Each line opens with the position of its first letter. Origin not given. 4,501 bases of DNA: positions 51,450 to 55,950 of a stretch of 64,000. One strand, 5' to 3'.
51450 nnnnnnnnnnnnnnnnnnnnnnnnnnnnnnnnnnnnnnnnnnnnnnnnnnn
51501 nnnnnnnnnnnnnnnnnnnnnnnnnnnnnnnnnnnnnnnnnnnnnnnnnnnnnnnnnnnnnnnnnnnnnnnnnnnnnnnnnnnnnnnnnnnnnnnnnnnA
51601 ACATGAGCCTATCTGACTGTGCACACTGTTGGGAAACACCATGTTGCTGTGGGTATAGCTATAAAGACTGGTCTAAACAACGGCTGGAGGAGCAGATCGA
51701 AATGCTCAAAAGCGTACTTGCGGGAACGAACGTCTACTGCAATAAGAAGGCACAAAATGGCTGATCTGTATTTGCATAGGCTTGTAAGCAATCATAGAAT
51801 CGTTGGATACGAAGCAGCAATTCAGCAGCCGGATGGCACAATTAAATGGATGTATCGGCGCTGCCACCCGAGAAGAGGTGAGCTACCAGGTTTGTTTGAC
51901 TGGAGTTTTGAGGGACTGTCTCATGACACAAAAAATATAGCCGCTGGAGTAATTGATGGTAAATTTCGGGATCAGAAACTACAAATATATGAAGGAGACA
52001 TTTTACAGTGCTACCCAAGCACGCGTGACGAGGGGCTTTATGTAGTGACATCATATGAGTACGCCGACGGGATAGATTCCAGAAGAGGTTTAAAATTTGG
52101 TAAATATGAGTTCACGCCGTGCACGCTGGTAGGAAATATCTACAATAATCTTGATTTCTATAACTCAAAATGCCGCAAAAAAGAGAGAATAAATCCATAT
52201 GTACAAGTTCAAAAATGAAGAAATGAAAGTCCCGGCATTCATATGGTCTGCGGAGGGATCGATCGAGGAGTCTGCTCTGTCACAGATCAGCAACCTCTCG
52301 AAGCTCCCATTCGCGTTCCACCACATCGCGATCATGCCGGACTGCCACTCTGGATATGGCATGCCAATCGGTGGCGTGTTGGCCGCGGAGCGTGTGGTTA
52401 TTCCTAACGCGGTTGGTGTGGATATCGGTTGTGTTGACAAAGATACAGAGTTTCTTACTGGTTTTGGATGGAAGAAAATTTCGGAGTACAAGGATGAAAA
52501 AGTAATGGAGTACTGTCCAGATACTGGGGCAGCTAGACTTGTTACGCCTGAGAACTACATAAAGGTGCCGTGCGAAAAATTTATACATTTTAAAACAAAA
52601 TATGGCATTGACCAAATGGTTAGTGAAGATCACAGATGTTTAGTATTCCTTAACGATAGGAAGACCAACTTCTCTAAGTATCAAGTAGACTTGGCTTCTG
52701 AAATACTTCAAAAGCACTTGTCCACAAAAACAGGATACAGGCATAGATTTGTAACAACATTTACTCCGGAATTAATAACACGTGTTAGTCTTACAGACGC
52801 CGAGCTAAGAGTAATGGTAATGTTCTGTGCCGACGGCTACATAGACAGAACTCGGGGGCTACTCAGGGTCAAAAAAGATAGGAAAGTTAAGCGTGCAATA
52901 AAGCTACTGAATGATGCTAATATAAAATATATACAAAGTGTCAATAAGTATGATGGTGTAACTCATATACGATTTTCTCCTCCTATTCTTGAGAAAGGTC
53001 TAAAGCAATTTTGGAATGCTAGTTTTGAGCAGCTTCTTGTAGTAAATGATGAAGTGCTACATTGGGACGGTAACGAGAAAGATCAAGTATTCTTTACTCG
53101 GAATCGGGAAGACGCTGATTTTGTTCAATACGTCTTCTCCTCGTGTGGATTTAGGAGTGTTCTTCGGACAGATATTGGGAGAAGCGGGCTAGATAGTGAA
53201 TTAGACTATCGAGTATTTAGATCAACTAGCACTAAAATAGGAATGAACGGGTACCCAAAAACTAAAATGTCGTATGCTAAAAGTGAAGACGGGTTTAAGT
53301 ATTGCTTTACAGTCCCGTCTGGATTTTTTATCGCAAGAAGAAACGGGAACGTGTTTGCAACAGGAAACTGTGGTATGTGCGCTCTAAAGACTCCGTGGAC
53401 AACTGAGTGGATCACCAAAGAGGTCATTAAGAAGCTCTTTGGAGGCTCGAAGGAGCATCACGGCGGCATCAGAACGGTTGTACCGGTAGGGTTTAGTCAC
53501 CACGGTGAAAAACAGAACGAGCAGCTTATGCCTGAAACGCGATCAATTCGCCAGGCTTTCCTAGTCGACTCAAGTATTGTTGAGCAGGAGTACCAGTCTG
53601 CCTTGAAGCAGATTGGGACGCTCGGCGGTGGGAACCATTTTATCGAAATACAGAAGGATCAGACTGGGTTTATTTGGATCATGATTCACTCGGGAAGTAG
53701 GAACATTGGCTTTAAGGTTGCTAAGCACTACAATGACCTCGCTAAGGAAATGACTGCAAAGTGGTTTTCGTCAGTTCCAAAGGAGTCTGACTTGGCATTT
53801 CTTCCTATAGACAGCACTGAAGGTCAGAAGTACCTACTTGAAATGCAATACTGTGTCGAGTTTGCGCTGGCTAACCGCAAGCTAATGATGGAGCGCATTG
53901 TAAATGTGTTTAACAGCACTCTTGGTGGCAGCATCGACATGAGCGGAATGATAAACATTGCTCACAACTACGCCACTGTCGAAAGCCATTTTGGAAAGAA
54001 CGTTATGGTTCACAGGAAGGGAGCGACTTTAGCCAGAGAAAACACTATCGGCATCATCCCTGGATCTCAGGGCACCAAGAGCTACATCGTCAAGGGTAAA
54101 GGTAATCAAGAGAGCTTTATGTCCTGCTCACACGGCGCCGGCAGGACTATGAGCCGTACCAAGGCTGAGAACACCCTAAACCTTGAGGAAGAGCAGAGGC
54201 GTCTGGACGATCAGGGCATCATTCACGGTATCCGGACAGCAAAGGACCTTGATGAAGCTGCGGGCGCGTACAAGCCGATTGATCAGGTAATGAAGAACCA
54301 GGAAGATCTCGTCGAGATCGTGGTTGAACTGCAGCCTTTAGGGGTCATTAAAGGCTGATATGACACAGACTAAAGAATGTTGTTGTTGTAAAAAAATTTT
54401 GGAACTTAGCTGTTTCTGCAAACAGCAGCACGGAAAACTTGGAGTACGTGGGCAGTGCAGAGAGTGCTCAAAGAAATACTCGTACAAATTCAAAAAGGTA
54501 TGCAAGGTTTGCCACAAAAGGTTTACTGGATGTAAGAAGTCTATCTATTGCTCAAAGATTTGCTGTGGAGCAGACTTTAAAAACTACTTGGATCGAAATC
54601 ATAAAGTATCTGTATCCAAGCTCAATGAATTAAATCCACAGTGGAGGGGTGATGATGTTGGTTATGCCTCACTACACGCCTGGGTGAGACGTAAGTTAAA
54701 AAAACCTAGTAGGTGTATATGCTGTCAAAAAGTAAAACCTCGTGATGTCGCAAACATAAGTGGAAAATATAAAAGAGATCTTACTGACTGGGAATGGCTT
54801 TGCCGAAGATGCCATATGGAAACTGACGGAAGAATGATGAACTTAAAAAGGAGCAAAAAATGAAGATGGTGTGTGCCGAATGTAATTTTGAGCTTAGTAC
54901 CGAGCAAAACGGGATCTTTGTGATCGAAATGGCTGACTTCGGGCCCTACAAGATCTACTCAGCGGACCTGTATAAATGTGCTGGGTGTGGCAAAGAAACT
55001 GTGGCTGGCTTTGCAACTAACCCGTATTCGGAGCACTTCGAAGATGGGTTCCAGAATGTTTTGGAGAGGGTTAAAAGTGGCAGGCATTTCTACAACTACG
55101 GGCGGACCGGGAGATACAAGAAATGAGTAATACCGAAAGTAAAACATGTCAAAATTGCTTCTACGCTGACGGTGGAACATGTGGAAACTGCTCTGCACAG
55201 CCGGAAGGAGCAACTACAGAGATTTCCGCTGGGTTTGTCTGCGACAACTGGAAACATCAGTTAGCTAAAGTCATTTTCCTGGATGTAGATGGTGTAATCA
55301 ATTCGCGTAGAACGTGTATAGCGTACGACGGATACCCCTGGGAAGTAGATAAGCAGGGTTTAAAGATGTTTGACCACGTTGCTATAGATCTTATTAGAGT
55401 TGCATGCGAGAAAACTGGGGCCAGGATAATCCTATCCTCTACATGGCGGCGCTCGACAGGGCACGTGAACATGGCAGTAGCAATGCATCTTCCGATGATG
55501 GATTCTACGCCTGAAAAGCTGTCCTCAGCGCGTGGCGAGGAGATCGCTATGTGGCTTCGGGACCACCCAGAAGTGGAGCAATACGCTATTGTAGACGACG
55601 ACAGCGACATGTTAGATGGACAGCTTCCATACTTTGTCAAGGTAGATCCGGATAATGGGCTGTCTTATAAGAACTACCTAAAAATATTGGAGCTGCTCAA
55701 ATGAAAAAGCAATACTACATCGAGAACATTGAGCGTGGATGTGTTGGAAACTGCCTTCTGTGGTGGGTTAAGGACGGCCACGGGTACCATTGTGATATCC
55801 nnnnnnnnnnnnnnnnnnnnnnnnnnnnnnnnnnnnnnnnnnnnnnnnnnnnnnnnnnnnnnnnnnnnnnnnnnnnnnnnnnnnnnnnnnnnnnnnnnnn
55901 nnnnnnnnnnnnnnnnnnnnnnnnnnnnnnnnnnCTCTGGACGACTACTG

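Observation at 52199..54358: Phage RtcB RNA ligase interrupted by a 313-aa intein with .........-type endonuclease, followed by an HNH endonuclease gene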

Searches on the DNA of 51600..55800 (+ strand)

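Call 5: search_dna_similar(query=window:51600-55800:+, collection=phages, mode=near, max_rows=30)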
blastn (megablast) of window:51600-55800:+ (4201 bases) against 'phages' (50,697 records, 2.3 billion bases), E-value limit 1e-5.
No match.

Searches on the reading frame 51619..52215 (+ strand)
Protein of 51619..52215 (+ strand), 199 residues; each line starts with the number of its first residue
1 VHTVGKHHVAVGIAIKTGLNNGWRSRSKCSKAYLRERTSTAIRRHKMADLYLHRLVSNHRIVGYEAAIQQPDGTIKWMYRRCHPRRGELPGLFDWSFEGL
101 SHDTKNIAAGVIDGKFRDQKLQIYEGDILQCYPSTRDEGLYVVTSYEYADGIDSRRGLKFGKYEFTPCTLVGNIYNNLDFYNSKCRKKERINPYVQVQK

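Call 3: search_protein_families(library=pfam, proteins=[window:51619-52215:+], max_evalue=0.1)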
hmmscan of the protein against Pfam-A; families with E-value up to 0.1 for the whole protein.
window:51619-52215:+ (199 aa): 1 family
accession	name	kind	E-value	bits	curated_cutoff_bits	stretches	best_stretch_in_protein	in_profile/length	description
PF09643.15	YopX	-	0.045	14.2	22.4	0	121-177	62-123/128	YopX protein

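Call 8: search_protein_families(library=phrogs, proteins=[window:51619-52215:+], max_evalue=1)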
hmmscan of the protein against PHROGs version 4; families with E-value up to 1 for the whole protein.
window:51619-52215:+ (199 aa): 4 families
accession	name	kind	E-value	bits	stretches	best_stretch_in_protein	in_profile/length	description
phrog_98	-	unknown function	7.4e-06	26.6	1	123-187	88-156/208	-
phrog_8684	-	unknown function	0.044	14.8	0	120-147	72-99/164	-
phrog_4312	-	unknown function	0.082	14.1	1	115-144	13-42/74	-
phrog_27782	-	unknown function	0.54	9.8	1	135-170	594-629/644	-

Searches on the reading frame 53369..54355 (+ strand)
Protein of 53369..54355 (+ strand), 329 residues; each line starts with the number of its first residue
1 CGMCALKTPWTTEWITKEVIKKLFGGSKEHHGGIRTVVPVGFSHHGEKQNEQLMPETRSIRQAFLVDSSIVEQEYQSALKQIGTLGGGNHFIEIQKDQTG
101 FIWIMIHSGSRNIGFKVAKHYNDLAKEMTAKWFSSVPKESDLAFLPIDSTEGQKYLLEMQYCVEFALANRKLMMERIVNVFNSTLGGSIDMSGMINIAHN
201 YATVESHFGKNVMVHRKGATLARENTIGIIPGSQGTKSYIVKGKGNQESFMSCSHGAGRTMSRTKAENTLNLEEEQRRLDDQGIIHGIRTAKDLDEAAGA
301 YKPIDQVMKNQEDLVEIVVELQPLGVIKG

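Call 48: find_related_loci(query=window:53369-54355:+, collection=viral_contigs, flank=5000)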
Query window:53369-54355:+ (329 aa) in viral_contigs; peptide patterns used: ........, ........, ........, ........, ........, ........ (x = any residue, [..] = any of these).
87 stretches matched a pattern; 82 encode a relative of the query (tblastn E <= 1e-3); the best 80 are kept; 80 distinct loci.
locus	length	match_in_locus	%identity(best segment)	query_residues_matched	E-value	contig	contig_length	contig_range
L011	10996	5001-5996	67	1-329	2e-150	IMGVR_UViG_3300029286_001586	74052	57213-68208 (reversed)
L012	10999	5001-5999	66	1-329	6e-143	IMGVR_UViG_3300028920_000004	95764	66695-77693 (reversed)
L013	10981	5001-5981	64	1-329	5e-142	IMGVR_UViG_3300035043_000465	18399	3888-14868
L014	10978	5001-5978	63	1-329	8e-138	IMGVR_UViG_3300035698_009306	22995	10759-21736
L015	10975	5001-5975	63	1-329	2e-135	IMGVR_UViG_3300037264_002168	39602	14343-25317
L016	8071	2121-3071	65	1-329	9e-135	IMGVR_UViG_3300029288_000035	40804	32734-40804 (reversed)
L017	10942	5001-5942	65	1-329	3e-134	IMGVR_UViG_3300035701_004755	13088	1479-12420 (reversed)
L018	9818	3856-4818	62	1-329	5e-134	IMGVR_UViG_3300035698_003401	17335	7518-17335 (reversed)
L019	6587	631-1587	64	1-329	9e-134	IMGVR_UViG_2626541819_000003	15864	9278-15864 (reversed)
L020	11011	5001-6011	59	1-329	6e-133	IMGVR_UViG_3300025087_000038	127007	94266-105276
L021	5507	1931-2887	62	1-329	1e-132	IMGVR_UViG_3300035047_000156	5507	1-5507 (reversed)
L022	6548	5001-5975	64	1-329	1e-131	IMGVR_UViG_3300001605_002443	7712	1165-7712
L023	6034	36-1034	61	1-329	7e-132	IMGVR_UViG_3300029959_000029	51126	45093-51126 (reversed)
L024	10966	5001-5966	62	1-329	1e-131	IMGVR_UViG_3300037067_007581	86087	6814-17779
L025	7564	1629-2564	61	1-329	5e-131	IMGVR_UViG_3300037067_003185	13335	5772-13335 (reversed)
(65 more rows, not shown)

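Call 91: find_related_loci(query=L012:4062-5000:+, collection=viral_contigs, flank=1500)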
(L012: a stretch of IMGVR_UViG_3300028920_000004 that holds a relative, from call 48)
Query L012:4062-5000:+ (313 aa) in viral_contigs; peptide patterns used: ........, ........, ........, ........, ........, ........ (x = any residue, [..] = any of these).
11 stretches matched a pattern; 1 encode a relative of the query (tblastn E <= 1e-3); 1 distinct loci.
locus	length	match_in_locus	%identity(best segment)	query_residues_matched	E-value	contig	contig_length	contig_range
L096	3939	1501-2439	100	1-313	0e+0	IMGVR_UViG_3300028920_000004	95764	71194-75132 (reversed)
